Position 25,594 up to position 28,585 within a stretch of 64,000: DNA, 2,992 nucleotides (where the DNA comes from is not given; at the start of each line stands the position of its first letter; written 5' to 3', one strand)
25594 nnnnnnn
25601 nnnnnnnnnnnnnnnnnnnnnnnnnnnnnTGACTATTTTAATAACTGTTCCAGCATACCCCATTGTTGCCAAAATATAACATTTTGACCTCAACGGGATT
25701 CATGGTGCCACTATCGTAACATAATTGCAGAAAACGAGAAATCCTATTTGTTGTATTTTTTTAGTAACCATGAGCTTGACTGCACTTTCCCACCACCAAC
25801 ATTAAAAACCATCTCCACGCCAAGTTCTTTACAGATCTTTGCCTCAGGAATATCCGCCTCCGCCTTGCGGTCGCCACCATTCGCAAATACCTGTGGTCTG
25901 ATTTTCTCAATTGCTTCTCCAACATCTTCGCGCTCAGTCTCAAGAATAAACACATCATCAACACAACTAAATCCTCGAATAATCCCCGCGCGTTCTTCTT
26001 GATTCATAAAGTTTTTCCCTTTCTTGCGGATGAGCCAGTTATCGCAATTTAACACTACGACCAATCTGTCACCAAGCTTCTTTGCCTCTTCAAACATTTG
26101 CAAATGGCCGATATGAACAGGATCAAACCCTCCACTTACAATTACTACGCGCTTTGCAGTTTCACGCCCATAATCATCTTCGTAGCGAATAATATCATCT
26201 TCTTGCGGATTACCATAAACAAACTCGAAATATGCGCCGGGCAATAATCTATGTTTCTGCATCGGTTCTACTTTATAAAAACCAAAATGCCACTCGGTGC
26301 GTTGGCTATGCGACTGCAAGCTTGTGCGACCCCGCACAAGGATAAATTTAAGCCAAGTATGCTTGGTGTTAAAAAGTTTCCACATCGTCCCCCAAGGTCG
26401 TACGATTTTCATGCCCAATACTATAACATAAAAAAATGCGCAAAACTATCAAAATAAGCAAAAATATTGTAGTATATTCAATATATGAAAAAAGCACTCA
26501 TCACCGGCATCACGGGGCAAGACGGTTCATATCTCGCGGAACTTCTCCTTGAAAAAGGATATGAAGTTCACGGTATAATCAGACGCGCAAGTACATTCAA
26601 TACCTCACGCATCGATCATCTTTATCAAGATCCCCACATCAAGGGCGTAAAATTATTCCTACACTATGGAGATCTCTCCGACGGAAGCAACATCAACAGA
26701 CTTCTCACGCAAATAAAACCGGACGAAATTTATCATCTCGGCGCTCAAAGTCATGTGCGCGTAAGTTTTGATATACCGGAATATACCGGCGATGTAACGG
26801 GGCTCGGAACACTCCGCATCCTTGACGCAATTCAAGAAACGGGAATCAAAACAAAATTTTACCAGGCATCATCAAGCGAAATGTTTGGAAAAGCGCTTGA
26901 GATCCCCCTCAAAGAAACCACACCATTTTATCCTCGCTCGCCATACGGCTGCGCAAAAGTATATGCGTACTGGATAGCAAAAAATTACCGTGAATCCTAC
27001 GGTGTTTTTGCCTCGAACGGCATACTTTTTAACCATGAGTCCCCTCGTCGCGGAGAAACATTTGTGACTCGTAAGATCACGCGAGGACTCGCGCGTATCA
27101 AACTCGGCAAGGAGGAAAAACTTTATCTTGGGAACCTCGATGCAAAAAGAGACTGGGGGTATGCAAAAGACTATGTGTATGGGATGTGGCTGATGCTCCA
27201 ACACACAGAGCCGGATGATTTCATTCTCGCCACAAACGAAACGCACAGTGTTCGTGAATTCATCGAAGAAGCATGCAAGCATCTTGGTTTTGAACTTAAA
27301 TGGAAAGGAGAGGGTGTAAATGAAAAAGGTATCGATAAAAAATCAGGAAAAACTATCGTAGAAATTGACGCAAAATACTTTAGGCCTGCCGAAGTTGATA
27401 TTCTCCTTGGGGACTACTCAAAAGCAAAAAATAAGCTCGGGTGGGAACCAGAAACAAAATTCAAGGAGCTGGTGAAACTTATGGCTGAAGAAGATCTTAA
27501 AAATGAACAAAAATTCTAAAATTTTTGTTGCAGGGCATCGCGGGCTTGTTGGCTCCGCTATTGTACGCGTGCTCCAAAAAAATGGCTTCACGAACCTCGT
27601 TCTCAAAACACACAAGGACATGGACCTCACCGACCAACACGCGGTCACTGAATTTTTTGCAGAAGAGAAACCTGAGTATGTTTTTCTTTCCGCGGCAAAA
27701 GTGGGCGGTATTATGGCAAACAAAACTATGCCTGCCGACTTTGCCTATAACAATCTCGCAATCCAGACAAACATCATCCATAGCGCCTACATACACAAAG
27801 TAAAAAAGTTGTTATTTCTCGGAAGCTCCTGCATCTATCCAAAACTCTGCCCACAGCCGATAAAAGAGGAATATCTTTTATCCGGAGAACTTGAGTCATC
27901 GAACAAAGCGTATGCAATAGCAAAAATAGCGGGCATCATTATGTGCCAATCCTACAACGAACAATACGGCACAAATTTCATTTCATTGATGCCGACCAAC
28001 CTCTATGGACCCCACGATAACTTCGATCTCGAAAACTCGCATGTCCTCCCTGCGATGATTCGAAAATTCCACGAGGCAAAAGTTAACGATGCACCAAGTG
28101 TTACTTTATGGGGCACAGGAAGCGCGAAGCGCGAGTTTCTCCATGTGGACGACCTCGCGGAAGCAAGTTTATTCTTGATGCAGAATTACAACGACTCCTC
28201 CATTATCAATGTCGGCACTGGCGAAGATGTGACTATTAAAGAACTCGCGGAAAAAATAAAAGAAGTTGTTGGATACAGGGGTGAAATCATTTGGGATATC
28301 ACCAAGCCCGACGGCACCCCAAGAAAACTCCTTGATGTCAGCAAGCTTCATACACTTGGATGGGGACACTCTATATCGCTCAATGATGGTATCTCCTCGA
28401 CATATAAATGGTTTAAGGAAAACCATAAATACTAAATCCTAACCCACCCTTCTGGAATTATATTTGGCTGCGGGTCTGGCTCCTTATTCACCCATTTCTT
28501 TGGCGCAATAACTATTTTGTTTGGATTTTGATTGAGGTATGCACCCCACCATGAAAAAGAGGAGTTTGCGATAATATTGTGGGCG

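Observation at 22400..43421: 21 kb surface-glycan locus with GDP-fucose synthesis, two GT11 fucosyltransferases, LicD, a CE4 deacetylase, Wzx, a Wzy_C-TPR ligase and at least eight methyltransferases, partly very AT-rich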

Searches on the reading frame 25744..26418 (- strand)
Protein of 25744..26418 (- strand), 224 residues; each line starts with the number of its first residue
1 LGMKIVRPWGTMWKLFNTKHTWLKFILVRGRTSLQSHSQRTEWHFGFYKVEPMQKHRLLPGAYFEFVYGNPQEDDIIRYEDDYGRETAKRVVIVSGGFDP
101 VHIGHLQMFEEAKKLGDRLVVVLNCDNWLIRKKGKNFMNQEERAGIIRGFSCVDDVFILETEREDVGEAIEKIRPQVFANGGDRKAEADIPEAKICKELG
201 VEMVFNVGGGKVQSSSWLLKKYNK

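Call 3: search_protein_families(library=pfam, proteins=[window:25744-26418:-], max_evalue=0.01)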
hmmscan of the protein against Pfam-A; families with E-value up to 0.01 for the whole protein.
window:25744-26418:- (224 aa): 2 families
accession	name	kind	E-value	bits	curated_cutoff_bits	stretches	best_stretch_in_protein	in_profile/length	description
PF01467.32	CTP_transf_like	-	6e-15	56.1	21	1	94-186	2-92/133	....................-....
PF06574.18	FAD_syn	-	0.00087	19.6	27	1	86-118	3-35/158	FAD synthetase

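Call 11: search_protein_families(library=ncbifam, proteins=[window:25744-26418:-], max_evalue=0.01)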
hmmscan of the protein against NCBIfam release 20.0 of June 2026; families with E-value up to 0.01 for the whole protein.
window:25744-26418:- (224 aa): 21 families
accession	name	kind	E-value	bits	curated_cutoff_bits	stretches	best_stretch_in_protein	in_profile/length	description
TIGR02199.1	rfaE_dom_II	equivalog_domain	3.9e-23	81.9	181.5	1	85-221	7-141/144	D-glycero-beta-D-manno-heptose 1-phosphate adenylyltransferase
NF008454.0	PRK11316.1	equivalog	9.2e-18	64.1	521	1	83-208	334-459/475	bifunctional D-glycero-beta-D-manno-heptose-7-phosphate kinase/D-glycero-beta-D-manno-heptose 1-phosphate adenylyltransferase HldE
TIGR01518.1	g3p_cytidyltrns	equivalog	4.7e-15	55.8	165.4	1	92-196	1-104/125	glycerol-3-phosphate cytidylyltransferase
TIGR00125.1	cyt_tran_rel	domain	3.3e-14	52.8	27.7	1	91-155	1-64/65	adenylyltransferase/cytidyltransferase family protein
NF001985.0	PRK00777.1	subfamily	2.9e-08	33.9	104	1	89-146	4-61/157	pantetheine-phosphate adenylyltransferase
NF005518.0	PRK07143.1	equivalog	8.8e-08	31.9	232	1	87-160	13-88/281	hypothetical protein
TIGR01510.1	coaD_prev_kdtB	equivalog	7.7e-07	29.3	103.3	1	92-147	2-52/155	pantetheine-phosphate adenylyltransferase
NF045965.1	RibF_rel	equivalog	1.8e-06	27.6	200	1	87-161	10-91/279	FAD synthase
NF002250.0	PRK01170.1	subfamily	5e-05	22.9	489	1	91-148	2-58/322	bifunctional pantetheine-phosphate adenylyltransferase/NTP phosphatase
NF000840.1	PRK00071.1-3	equivalog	8e-05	22.2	150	1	87-144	4-61/201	nicotinate-nucleotide adenylyltransferase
NF004162.0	PRK05627.1-5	equivalog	8.6e-05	22.1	241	1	89-161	13-88/304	bifunctional riboflavin kinase/FAD synthetase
NF005988.0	PRK08099.1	equivalog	0.00011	21.4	201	1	87-127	62-102/411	multifunctional transcriptional regulator/nicotinamide-nucleotide adenylyltransferase/ribosylnicotinamide kinase NadR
TIGR00482.1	TIGR00482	equivalog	0.00018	21.6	112.45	1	94-134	2-44/194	nicotinate (nicotinamide) nucleotide adenylyltransferase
NF000841.0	PRK00071.1-4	equivalog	0.00019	21.3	197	1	87-150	5-68/194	nicotinate-nucleotide adenylyltransferase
NF005519.0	PRK07152.1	equivalog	0.00023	20.2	315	1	89-147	1-59/361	nicotinate-nucleotide adenylyltransferase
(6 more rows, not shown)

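Call 41: search_solved_structures(query=window:25744-26418:-, max_evalue=0.01)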
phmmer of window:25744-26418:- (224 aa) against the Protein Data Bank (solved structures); distinct sequences matched with E-value up to 0.01: 9.
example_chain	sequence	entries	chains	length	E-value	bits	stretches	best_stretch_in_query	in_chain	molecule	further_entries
3elb_A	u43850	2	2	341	3.4e-14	56.5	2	93-157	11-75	Ethanolamine-phosphate cytidylyltransferase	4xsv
3glv_A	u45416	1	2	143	9.2e-11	45.3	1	92-221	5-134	Lipopolysaccharide core biosynthesis protein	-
1coz_A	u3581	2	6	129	6.3e-10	42.6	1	91-190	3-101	PROTEIN (GLYCEROL-3-PHOSPHATE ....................) | glycerol-3-phosphate cytidylyltransferase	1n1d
5x9q_A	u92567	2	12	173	4.6e-09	39.8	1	90-200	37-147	Putative cytidylyltransferase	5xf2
2b7l_A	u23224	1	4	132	5.1e-09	39.6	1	90-198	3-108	glycerol-3-phosphate cytidylyltransferase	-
9hsg_A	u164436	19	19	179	4.9e-06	29.8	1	86-157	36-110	choline-phosphate cytidylyltransferase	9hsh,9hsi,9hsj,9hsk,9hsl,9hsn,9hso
9hsm_A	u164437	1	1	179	4.9e-06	29.8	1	86-157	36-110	choline-phosphate cytidylyltransferase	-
4zcp_A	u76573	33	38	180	4.9e-06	29.8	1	86-157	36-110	Cholinephosphate cytidylyltransferase | Choline-phosphate cytidylyltransferase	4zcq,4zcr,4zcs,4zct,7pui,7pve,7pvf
5x3d_A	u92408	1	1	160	0.0023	21.1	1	90-186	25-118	Phosphoenolpyruvate phosphomutase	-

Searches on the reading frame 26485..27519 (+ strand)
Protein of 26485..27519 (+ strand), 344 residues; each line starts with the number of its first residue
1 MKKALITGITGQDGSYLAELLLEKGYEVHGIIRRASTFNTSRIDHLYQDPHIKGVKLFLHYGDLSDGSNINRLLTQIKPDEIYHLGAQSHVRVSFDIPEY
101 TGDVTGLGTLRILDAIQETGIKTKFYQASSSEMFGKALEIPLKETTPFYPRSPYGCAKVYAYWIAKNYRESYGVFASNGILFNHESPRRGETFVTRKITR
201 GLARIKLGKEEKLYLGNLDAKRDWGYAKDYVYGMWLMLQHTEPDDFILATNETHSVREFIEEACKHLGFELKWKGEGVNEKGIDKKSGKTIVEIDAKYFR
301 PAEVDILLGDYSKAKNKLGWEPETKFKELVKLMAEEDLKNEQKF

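Call 3: search_protein_families(library=pfam, proteins=[window:26485-27519:+], max_evalue=0.01)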
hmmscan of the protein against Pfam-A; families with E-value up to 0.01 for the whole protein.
window:26485-27519:+ (344 aa): 5 families
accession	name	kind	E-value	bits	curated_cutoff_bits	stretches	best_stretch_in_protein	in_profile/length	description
PF16363.11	GDP_Man_Dehyd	-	8.1e-155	515.7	27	1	5-333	1-332/332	GDP-mannose 4,6 dehydratase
PF01370.27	Epimerase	-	2.9e-75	253.2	20.9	1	4-245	1-236/240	NAD dependent epimerase/dehydratase family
PF04321.23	RmlD_sub_bind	-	1.9e-07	30.9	27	1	3-159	2-130/287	RmlD substrate binding domain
PF02719.21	Polysacc_synt_2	-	0.00027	20.7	20.2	1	5-123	2-122/293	Polysaccharide biosynthesis protein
PF05368.20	NmrA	-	0.0038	17.3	27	1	2-77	3-70/298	NmrA-like family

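Call 10: find_encoding_contigs(protein=window:26485-27519:+, flank=10000, max_places=6)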
Protein window:26485-27519:+ (344 aa): 5 contigs read that carry it; 1 place shown.
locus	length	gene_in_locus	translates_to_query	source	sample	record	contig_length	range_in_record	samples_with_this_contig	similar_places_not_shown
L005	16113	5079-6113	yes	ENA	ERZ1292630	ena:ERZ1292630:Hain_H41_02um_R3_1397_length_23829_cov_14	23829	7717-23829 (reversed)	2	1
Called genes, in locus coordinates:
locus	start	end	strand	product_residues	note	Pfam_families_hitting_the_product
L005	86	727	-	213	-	PF08843:AbiEii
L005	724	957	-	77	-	PF21956:DUF6922 (weak)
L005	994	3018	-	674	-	PF04932:Wzy_C, PF13432:TPR_16 (faint), PF00515:TPR_1 (faint), PF07719:TPR_2 (faint), PF13181:TPR_8 (faint), PF13428:TPR_14 (faint), PF14559:TPR_19 (faint)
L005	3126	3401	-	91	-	PF14213:DUF4325 (weak)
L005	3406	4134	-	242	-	PF00376:MerR, PF12728:HTH_17, PF13411:MerR_1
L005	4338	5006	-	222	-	PF01467:CTP_transf_like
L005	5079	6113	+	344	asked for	PF01370:Epimerase, PF04321:RmlD_sub_bind (weak), PF16363:GDP_Man_Dehyd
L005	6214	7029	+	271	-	PF01370:Epimerase, PF16363:GDP_Man_Dehyd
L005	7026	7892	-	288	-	PF01531:Glyco_transf_11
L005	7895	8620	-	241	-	PF08241:Methyltransf_11 (faint), PF03269:DUF268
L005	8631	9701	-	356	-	PF01075:Glyco_transf_9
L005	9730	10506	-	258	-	PF13489:Methyltransf_23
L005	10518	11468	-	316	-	-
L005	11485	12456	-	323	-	-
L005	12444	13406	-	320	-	PF00535:Glycos_transf_2, PF10111:Glyco_tranf_2_2, PF13641:Glyco_tranf_2_3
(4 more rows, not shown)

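Call 11: search_protein_families(library=ncbifam, proteins=[window:26485-27519:+], max_evalue=0.01)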
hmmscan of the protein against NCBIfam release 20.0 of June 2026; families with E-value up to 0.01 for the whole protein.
window:26485-27519:+ (344 aa): 18 families
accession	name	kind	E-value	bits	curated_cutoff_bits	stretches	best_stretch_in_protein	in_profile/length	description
TIGR01472.1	gmd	equivalog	3.3e-174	578.9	415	1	2-340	1-341/342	GDP-mannose 4,6-dehydratase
TIGR04180.1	EDH_00030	hypoth_equivalog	4.3e-30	104.8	475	1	5-324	2-296/297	NAD-dependent 4,6-dehydratase LegB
TIGR01181.1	dTDP_gluc_dehyt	equivalog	2.3e-26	92.6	365.1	1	4-341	2-315/321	dTDP-glucose 4,6-dehydratase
TIGR02622.1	CDP_4_6_dhtase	equivalog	1.8e-22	80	278.45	1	2-173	5-173/352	CDP-glucose 4,6-dehydratase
TIGR01179.1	galE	equivalog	5e-22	78.2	262.3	1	4-330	2-318/332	UDP-glucose 4-epimerase GalE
NF007582.0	PRK10217.1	equivalog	2e-13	50.2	698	1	1-335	1-329/355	dTDP-glucose 4,6-dehydratase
NF043036.1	ErythonDh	equivalog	7.1e-11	41.9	325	1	3-168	2-163/321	D-erythronate dehydrogenase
NF007956.0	PRK10675.1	subfamily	5.6e-10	38.9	394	1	3-165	2-160/338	UDP-glucose 4-epimerase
NF007490.0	PRK10084.1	subfamily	8.1e-10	38.2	649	1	60-243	55-252/361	dTDP-glucose 4,6-dehydratase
NF011728.1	PRK15181.1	equivalog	9.6e-07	28.1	760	1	2-331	16-331/348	Vi polysaccharide biosynthesis UDP-N-acetylglucosaminuronic acid C-4 epimerase TviC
TIGR03466.1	HpnA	hypoth_equivalog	2.3e-06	26.7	367.65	1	3-153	2-137/327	hopanoid-associated sugar epimerase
NF052578.1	StrlDmthSdmBMthl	equivalog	1.4e-05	25.1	600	1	4-136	3-119/328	sterol demethylase protein SdmB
NF041015.1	UDPsulfquin_syn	equivalog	0.00019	20.5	575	1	3-125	2-139/384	UDP-sulfoquinovose synthase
NF042423.1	oxyalk_red_Shew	equivalog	0.0016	17.6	580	1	2-150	9-139/331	2-alkyl-3-oxoalkanoate reductase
NF047420.2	EF_P_mod_YmfI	equivalog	0.0029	17.4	238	1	4-98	2-93/236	elongation factor P 5-aminopentanone reductase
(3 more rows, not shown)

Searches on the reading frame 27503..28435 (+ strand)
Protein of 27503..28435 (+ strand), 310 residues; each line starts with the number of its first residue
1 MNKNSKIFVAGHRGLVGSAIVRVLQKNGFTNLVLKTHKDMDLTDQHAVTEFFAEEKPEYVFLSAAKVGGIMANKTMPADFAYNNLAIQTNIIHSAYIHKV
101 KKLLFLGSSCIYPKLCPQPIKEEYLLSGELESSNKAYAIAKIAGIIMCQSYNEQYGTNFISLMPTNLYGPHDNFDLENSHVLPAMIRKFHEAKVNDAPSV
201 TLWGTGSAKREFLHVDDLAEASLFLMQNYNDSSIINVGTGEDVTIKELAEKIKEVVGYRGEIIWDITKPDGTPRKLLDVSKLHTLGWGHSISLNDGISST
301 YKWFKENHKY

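Call 3: search_protein_families(library=pfam, proteins=[window:27503-28435:+], max_evalue=0.01)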
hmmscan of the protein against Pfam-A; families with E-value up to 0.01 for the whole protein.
window:27503-28435:+ (310 aa): 4 families
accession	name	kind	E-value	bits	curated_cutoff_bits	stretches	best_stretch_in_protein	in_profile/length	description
PF01370.27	Epimerase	-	1.9e-66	224.4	20.9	1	7-238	1-240/240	NAD dependent epimerase/dehydratase family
PF16363.11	GDP_Man_Dehyd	-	3.9e-21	76.3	27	1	39-259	58-269/332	GDP-mannose 4,6 dehydratase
PF04321.23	RmlD_sub_bind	-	4.1e-07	29.8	27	1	6-66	2-61/287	RmlD substrate binding domain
PF02719.21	Polysacc_synt_2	-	0.00073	19.2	20.2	0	40-106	61-126/293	Polysaccharide biosynthesis protein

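Call 11: search_protein_families(library=ncbifam, proteins=[window:27503-28435:+], max_evalue=0.01)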
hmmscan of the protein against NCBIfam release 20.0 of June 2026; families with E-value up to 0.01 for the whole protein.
window:27503-28435:+ (310 aa): 20 families
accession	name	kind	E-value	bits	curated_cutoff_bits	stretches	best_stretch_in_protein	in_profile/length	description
NF047922.1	GDPFucSynFcl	equivalog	5.5e-151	502.2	500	1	4-308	2-305/308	GDP-L-fucose synthase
TIGR01179.1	galE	equivalog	1.3e-23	83.4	262.3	1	40-308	54-329/332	UDP-glucose 4-epimerase GalE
TIGR01181.1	dTDP_gluc_dehyt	equivalog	4.8e-22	78.4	365.1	1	39-309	56-316/321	dTDP-glucose 4,6-dehydratase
TIGR04180.1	EDH_00030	hypoth_equivalog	3.8e-15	55.7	475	1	41-266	57-266/297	NAD-dependent 4,6-dehydratase LegB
TIGR02197.1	heptose_epim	equivalog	5.5e-13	48.8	274.6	1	7-263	1-267/316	ADP-glyceromanno-heptose 6-epimerase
NF008360.0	PRK11150.1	equivalog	1.5e-08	34.2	452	1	7-253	2-251/310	ADP-glyceromanno-heptose 6-epimerase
NF007490.0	PRK10084.1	subfamily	1.4e-07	30.8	649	1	136-309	166-339/361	dTDP-glucose 4,6-dehydratase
NF011728.1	PRK15181.1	equivalog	6.9e-07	28.6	760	1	59-308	93-341/348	Vi polysaccharide biosynthesis UDP-N-acetylglucosaminuronic acid C-4 epimerase TviC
TIGR01214.1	rmlD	equivalog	2.8e-06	26.6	224.05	1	6-88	1-82/285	dTDP-4-dehydrorhamnose reductase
NF008872.0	PRK11908.1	equivalog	5e-06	25.8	294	1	90-256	101-271/349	bifunctional UDP-4-keto-pentose/UDP-xylose synthase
NF007582.0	PRK10217.1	equivalog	8.4e-06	25.1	698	1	135-308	158-335/355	dTDP-glucose 4,6-dehydratase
NF005998.1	PRK08125.1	equivalog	1.4e-05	23.7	777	1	98-254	422-583/649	bifunctional UDP-4-amino-4-deoxy-L-arabinose formyltransferase/UDP-glucuronic acid oxidase ArnA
TIGR01777.1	yfcH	hypoth_equivalog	1.8e-05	24.5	207.35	0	204-257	189-242/292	TIGR01777 family oxidoreductase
TIGR01472.1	gmd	equivalog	0.0001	21.7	415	1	40-258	61-270/342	GDP-mannose 4,6-dehydratase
NF007956.0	PRK10675.1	subfamily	0.0001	21.5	394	1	37-306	54-331/338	UDP-glucose 4-epimerase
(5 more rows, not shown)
